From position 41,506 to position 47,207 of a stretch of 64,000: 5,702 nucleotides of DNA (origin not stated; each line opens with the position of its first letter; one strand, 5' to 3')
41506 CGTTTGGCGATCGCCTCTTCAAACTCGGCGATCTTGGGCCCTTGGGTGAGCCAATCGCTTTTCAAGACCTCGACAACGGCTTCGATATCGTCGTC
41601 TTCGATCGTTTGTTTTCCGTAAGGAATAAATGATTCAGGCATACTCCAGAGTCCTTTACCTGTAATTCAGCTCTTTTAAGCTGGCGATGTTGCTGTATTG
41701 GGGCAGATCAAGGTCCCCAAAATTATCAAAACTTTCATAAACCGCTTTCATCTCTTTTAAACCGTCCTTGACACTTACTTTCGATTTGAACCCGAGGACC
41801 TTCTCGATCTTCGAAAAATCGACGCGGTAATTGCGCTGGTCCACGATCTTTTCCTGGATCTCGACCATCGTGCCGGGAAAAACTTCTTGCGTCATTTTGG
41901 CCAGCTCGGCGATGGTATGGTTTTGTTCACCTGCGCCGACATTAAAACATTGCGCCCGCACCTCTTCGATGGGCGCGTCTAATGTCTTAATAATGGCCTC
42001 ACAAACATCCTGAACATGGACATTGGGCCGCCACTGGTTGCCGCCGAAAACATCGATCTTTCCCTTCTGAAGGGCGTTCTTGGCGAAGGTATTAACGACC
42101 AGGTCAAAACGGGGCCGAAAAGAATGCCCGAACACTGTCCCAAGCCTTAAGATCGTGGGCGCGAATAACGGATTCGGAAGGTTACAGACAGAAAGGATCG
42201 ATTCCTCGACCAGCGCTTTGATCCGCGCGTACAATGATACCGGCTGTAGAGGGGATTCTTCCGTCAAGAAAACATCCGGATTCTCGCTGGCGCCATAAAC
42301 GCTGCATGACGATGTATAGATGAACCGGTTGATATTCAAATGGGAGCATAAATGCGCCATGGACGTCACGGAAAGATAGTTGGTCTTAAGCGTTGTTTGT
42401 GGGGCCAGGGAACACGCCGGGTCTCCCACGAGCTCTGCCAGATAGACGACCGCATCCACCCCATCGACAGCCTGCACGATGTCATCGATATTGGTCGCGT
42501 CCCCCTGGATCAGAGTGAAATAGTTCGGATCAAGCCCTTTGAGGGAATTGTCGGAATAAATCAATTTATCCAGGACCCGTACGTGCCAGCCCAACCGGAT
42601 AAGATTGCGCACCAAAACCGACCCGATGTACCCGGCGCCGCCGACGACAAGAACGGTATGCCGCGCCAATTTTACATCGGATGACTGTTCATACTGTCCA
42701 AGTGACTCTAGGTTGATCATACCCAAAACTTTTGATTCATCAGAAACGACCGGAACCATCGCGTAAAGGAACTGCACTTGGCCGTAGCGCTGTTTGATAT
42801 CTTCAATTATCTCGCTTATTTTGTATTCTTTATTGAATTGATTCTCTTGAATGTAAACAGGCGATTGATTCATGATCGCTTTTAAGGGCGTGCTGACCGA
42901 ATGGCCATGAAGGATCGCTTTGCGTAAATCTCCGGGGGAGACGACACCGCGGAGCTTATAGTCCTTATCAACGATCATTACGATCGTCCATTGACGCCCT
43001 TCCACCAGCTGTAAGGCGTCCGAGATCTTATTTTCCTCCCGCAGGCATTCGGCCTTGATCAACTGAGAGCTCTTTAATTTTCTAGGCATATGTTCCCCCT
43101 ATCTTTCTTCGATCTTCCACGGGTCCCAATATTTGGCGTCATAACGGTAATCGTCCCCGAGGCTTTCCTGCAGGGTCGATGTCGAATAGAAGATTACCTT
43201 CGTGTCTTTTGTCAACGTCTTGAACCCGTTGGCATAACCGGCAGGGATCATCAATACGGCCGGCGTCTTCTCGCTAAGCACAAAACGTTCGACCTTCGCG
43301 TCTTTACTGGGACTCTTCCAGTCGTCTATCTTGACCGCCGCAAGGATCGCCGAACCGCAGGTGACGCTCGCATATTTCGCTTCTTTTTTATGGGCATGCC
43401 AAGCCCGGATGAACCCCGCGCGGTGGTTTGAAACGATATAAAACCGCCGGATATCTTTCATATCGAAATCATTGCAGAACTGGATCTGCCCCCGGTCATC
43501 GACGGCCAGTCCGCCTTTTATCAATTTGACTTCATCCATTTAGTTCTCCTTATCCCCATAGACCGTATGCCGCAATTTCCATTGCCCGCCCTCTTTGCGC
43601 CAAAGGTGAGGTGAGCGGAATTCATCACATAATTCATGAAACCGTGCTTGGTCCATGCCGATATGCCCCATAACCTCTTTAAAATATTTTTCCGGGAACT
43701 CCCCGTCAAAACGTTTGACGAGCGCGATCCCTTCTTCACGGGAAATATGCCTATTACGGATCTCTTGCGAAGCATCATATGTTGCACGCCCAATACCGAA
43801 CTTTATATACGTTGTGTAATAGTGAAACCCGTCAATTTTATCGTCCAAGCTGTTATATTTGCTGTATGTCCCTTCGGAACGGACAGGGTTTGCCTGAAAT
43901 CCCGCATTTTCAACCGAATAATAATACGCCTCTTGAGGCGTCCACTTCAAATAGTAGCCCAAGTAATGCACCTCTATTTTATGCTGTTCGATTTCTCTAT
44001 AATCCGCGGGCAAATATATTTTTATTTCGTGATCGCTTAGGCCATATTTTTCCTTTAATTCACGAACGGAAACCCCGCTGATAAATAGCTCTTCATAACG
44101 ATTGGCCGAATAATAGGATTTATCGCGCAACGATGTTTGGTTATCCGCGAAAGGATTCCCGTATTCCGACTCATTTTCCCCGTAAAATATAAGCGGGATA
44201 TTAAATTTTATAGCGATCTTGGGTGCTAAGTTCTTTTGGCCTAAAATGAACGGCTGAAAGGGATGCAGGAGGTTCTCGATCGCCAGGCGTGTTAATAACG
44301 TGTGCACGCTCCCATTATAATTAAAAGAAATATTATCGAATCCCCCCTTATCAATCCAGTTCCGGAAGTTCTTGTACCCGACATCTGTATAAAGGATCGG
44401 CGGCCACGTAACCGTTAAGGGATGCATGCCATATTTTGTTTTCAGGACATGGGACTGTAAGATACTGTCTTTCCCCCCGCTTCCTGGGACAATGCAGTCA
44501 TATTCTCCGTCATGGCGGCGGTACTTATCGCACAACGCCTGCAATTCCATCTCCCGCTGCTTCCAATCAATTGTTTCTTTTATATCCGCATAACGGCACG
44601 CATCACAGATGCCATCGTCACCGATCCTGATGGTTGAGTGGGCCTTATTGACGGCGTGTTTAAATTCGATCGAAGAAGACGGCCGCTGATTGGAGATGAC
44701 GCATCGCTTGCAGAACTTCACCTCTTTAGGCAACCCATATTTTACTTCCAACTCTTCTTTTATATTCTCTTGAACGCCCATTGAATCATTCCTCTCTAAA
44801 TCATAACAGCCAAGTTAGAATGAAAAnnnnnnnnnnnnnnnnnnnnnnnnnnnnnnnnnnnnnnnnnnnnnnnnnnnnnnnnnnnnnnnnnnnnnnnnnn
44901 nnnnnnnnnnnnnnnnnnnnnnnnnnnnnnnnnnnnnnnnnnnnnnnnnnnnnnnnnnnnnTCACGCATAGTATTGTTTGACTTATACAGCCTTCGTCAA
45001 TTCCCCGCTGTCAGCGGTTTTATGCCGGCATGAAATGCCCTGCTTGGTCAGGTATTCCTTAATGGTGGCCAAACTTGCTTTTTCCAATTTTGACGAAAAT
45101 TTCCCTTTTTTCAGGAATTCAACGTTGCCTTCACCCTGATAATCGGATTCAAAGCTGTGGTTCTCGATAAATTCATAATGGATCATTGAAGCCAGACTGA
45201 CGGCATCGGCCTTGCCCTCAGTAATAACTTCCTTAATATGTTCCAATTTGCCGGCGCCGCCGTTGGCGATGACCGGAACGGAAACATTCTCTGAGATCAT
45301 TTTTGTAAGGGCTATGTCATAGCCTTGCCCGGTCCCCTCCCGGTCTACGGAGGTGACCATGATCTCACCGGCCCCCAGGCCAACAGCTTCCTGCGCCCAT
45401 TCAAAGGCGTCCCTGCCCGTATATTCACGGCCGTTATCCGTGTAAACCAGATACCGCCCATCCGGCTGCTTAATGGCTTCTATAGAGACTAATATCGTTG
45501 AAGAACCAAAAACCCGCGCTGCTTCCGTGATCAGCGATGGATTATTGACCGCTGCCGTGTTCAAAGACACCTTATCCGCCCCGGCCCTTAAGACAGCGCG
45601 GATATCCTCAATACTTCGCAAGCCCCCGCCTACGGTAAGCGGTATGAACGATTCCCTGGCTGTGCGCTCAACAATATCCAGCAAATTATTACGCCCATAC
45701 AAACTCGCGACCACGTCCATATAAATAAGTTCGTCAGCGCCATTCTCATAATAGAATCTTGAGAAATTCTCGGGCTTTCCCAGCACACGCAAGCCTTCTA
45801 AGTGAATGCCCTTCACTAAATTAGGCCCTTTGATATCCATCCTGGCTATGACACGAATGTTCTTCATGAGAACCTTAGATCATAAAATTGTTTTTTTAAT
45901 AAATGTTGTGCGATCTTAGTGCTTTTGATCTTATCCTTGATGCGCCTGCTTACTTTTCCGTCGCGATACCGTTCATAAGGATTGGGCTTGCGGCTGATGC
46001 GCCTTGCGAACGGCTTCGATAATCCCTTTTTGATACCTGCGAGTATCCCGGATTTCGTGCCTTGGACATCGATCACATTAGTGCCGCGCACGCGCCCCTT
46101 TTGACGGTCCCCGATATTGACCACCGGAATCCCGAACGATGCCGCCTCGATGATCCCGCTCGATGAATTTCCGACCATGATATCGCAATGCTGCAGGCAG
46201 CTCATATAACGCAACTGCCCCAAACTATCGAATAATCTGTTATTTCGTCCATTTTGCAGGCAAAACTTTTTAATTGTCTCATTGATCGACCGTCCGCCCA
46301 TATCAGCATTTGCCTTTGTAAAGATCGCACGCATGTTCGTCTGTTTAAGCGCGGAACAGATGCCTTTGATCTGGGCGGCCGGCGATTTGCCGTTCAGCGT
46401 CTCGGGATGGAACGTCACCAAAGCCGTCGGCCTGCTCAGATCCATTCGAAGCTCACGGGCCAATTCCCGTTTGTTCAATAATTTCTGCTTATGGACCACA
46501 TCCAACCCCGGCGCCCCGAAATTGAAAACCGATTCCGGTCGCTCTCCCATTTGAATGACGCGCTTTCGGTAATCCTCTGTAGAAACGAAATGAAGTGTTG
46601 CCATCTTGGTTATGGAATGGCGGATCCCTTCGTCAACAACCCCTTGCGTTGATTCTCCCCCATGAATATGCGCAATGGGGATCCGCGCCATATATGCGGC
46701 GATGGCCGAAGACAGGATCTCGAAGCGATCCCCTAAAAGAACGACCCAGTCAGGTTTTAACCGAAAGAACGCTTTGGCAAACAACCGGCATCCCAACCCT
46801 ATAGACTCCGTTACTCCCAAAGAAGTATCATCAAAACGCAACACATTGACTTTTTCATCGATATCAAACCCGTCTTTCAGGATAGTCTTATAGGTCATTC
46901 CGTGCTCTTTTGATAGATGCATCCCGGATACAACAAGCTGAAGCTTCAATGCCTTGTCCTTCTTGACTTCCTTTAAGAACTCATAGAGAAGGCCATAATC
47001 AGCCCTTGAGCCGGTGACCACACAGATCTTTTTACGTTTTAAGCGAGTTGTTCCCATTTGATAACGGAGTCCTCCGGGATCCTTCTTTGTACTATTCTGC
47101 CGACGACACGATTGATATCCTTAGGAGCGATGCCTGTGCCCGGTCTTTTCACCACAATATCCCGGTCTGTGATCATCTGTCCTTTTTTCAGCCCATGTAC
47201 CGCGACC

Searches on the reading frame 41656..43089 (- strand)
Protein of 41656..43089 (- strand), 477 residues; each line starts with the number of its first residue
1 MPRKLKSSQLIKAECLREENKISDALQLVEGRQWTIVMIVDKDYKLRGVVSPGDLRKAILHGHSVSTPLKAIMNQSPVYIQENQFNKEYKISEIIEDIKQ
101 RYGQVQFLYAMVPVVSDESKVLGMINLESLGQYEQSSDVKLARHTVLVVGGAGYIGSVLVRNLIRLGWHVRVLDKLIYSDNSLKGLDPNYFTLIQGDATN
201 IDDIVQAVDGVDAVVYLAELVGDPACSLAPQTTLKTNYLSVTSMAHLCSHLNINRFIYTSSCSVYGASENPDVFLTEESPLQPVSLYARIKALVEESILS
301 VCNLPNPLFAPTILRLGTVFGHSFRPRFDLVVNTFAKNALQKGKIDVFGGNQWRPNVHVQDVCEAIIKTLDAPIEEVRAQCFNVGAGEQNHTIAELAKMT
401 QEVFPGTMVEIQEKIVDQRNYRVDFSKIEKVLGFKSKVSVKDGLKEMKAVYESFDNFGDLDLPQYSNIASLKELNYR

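Call 14: search_protein_families(library=pfam, proteins=[window:41656-43089:-], max_evalue=0.0001)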
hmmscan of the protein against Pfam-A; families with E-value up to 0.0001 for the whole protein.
window:41656-43089:- (477 aa): 8 families
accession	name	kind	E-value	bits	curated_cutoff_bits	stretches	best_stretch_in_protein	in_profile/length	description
PF01370.27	Epimerase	-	5.4e-43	147.6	20.9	1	146-385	1-240/240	NAD dependent epimerase/dehydratase family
PF16363.11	GDP_Man_Dehyd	-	1.4e-24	87.6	27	1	147-447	1-332/332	GDP-mannose 4,6 dehydratase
PF01073.25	3Beta_HSD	-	4.2e-23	82.2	22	1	147-367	1-226/280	3-beta hydroxysteroid dehydrogenase/isomerase family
PF04321.23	RmlD_sub_bind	-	1.6e-13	50.8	27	1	145-435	2-270/287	RmlD substrate binding domain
PF05368.20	NmrA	-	1.5e-09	38.3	27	1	144-219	3-78/298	NmrA-like family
PF13460.12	NAD_binding_10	-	4.9e-09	36.8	27.2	1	150-271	1-108/184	NAD(P)H-binding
PF00571.33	CBS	-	6.1e-09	36.5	24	0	15-60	11-56/57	CBS domain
PF02719.21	Polysacc_synt_2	-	1.4e-05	24.9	20.2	1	146-261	1-128/293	Polysaccharide biosynthesis protein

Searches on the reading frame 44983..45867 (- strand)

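Call 13: search_protein_families(library=pfam, proteins=[window:44983-45867:-], max_evalue=0.0001)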
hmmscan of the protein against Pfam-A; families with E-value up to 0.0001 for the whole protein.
window:44983-45867:- (294 aa): 5 families
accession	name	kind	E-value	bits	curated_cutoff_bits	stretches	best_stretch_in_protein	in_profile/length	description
PF00977.27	His_biosynth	-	2.3e-61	207.6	23.6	1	5-232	1-225/228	Histidine biosynthesis protein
PF01207.24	Dus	-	4.7e-08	33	20.4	0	152-223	138-211/311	Dihydrouridine synthase (Dus)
PF03060.21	NMO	-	1.1e-07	32.1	28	0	63-105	182-224/331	Nitronate monooxygenase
PF00478.31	IMPDH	-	1.6e-06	27.8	25.6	0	162-282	172-293/345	IMP dehydrogenase / GMP reductase domain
PF05690.20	ThiG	-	1.1e-05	25.4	23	0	162-229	141-207/247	Thiazole biosynthesis protein ThiG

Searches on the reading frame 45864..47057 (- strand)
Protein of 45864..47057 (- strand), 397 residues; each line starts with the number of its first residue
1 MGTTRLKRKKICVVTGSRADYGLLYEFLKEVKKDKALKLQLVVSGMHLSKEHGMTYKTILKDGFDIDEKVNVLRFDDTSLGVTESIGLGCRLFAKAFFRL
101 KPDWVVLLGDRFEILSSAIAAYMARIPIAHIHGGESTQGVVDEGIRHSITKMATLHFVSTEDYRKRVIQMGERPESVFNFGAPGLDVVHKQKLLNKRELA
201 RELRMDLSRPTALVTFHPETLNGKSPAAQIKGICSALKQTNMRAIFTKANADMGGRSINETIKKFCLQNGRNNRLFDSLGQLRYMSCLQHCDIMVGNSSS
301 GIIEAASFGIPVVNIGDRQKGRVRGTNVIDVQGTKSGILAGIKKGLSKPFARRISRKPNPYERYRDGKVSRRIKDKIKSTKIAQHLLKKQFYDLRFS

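Call 13: search_protein_families(library=pfam, proteins=[window:45864-47057:-], max_evalue=0.0001)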
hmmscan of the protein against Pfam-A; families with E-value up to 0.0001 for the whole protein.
window:45864-47057:- (397 aa): 1 family
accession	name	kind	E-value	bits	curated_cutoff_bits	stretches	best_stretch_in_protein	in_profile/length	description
PF02350.25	Epimerase_2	-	6.5e-86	288.8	30.6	1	29-378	1-347/347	UDP-N-acetylglucosamine 2-epimerase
